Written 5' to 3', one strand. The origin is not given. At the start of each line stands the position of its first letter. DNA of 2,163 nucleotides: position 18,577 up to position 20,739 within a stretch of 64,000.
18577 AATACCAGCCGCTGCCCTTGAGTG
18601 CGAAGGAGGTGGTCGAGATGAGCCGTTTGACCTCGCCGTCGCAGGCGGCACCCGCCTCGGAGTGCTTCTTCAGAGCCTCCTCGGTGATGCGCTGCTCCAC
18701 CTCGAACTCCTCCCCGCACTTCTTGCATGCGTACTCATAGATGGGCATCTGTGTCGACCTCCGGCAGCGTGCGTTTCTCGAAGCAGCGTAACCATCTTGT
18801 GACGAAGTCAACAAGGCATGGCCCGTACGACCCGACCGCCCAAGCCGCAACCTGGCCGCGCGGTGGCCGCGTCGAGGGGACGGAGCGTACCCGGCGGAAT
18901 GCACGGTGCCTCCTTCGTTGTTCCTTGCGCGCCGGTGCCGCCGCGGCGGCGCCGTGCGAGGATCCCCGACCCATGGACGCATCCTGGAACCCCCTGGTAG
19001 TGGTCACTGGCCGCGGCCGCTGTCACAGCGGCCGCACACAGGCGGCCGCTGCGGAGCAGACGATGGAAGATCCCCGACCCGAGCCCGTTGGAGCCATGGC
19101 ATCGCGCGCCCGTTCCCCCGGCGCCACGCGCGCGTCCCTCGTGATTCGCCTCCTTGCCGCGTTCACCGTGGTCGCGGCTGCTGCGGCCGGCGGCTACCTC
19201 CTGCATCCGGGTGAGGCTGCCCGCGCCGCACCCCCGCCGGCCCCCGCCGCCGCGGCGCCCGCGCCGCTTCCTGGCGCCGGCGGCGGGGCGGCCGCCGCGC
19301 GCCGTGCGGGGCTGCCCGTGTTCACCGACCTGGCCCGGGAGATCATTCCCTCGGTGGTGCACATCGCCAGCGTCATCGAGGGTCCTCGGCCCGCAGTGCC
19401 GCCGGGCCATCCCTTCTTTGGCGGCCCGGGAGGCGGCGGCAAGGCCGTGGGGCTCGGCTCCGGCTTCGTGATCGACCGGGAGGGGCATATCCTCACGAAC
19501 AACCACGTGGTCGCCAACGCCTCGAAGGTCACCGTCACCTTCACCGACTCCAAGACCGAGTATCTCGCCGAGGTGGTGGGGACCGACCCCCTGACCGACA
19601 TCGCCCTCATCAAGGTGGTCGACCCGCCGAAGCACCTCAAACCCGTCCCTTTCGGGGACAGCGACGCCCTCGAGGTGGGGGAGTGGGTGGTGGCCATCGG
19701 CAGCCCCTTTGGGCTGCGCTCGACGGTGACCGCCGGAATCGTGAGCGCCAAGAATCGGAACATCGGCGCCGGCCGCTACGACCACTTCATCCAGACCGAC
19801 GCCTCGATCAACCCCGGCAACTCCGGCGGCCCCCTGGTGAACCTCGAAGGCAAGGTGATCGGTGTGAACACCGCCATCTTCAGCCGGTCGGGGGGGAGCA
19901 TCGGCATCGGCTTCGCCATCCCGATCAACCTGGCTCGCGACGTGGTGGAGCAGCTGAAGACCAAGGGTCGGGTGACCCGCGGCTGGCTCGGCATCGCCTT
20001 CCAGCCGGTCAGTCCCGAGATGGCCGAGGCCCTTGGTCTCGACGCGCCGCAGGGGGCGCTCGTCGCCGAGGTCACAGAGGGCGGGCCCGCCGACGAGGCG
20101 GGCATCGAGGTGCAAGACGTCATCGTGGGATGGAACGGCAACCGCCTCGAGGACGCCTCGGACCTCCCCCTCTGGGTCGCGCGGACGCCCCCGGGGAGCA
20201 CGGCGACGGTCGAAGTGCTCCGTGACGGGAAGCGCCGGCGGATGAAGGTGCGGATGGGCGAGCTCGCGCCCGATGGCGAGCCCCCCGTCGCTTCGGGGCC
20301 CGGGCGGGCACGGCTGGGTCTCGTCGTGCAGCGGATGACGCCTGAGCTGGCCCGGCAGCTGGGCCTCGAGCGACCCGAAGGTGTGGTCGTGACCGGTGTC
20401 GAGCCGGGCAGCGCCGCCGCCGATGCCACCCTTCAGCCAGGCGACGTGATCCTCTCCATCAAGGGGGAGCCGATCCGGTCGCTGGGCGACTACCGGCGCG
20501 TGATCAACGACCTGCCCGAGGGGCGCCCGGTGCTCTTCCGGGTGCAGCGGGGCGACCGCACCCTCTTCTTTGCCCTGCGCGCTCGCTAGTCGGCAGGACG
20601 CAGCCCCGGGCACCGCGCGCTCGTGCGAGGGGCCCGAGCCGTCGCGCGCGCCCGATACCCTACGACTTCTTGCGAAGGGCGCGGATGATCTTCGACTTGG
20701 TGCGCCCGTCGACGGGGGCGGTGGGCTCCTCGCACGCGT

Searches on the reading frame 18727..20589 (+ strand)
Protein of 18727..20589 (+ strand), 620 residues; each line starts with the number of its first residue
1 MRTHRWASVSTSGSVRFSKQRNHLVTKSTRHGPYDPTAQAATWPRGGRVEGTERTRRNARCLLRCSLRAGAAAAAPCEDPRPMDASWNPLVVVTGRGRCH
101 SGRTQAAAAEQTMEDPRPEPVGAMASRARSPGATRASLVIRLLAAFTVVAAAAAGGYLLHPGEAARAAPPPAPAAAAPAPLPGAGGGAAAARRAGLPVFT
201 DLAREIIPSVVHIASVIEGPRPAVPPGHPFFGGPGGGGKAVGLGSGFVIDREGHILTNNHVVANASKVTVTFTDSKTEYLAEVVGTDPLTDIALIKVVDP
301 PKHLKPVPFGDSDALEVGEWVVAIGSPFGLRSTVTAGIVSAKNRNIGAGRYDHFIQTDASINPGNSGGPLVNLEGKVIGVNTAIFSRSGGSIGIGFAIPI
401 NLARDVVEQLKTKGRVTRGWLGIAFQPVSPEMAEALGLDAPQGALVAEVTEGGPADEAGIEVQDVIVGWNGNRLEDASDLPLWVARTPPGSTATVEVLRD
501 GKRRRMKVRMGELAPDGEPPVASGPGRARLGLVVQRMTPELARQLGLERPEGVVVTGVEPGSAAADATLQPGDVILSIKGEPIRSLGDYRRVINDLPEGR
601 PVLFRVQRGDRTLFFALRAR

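Call 35: search_protein_families(library=pfam, proteins=[window:18727-20589:+], max_evalue=0.001)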
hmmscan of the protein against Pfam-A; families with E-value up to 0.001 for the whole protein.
window:18727-20589:+ (620 aa): 7 families
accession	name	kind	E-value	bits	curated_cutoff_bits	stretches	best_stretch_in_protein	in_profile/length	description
PF13365.12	Trypsin_2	-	1.1e-36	127.1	27.6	1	244-380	1-144/144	Trypsin-like peptidase domain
PF13180.12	PDZ_2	-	6.7e-28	97.2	27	2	420-508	2-78/80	PDZ domain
PF00089.32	Trypsin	-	7.3e-22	78.7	20.6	1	245-406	28-219/220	Trypsin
PF17820.7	PDZ_6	-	9.7e-21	73.7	27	2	554-608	1-54/54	PDZ domain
PF00595.29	PDZ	-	4.7e-18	65.8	23.2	2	526-588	8-62/81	PDZ domain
PF19805.5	DUF6288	-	0.00024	20.8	26.3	0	446-476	5-34/402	Family of unknown function (DUF6288)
PF12812.13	PDZ_1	-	0.0003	21.2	28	0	531-598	12-77/78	PDZ-like domain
